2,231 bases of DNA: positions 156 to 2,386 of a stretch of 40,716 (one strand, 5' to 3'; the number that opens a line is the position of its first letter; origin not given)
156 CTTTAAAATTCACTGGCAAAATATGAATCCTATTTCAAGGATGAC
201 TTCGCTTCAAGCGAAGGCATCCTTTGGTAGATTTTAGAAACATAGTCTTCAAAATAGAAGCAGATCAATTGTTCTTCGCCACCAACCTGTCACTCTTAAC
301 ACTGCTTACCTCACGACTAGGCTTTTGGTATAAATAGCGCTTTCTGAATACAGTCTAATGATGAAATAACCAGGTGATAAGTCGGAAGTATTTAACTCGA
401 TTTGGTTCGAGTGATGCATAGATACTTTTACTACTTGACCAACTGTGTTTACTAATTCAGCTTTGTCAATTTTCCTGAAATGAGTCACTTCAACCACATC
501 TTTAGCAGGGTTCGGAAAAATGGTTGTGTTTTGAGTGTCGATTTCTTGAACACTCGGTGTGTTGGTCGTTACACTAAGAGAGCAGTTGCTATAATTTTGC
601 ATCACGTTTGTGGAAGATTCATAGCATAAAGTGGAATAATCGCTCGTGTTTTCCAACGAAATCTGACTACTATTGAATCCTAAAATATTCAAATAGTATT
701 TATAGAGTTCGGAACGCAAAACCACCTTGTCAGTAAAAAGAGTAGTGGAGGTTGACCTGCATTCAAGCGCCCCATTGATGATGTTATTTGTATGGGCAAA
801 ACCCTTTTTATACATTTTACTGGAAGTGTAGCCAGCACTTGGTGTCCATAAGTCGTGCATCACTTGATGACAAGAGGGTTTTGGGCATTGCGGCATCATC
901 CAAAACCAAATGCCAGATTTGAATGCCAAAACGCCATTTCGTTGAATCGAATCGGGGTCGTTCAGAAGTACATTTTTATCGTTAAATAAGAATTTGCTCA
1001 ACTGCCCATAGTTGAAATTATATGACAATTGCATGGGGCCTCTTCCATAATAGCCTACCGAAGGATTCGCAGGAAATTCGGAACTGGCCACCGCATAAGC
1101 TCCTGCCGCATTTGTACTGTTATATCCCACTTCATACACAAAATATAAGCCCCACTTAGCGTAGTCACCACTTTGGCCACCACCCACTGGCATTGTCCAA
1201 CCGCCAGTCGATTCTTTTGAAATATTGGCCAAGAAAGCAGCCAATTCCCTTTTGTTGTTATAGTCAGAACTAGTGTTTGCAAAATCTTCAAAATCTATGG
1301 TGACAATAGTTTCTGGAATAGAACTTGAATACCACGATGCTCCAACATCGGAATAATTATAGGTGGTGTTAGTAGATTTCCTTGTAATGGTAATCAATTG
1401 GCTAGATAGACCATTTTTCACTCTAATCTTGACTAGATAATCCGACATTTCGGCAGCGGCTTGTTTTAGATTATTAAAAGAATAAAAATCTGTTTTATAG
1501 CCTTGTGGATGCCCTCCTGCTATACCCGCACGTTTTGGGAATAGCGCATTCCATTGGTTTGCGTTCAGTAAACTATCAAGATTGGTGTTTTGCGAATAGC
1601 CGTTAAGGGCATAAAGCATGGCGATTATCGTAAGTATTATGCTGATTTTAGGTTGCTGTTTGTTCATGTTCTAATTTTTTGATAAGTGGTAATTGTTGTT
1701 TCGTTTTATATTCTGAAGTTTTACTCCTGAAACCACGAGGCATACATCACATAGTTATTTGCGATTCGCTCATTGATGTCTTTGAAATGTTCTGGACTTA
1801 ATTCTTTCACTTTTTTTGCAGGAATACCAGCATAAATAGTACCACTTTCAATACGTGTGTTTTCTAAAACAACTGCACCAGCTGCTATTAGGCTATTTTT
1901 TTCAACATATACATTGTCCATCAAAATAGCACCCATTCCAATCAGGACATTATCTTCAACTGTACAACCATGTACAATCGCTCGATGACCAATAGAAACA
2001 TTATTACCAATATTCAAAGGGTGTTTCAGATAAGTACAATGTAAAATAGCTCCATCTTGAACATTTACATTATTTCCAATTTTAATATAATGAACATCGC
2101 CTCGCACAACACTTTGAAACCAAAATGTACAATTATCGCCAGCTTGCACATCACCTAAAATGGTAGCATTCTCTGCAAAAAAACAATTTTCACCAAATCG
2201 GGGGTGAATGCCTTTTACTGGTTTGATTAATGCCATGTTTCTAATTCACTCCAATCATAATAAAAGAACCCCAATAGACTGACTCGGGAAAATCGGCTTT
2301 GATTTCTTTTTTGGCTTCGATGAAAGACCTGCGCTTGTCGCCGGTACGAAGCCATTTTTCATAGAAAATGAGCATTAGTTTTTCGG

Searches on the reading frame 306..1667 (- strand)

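Call 38: search_protein_families(library=pfam, proteins=[window:306-1667:-], max_evalue=0.001)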
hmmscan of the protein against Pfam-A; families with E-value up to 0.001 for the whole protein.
window:306-1667:- (453 aa): 2 families
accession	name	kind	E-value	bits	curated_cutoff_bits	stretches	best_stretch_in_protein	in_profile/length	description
PF00182.24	Glyco_hydro_19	-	3.1e-46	158.5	25.5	1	124-333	35-226/232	Chitinase class I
PF18962.6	Por_Secre_tail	-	7.8e-10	39.4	27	1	383-452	1-75/75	Secretion system C-terminal sorting domain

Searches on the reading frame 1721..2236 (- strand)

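Call 38: search_protein_families(library=pfam, proteins=[window:1721-2236:-], max_evalue=0.001)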
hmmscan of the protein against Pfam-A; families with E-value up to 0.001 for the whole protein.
window:1721-2236:- (171 aa): 3 families
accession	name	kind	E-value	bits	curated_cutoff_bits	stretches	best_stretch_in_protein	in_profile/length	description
PF00132.30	Hexapep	-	2e-21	75.1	27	3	90-123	1-34/36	Bacterial transferase hexapeptide (six repeats)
PF25084.1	LbH_EIF2B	-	3.4e-09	37.1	54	1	52-132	23-102/105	EIF2B subunit epsilon LbH domain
PF14602.12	Hexapep_2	-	1.7e-08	34.5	27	1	73-105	1-32/34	Hexapeptide repeat of succinyl-transferase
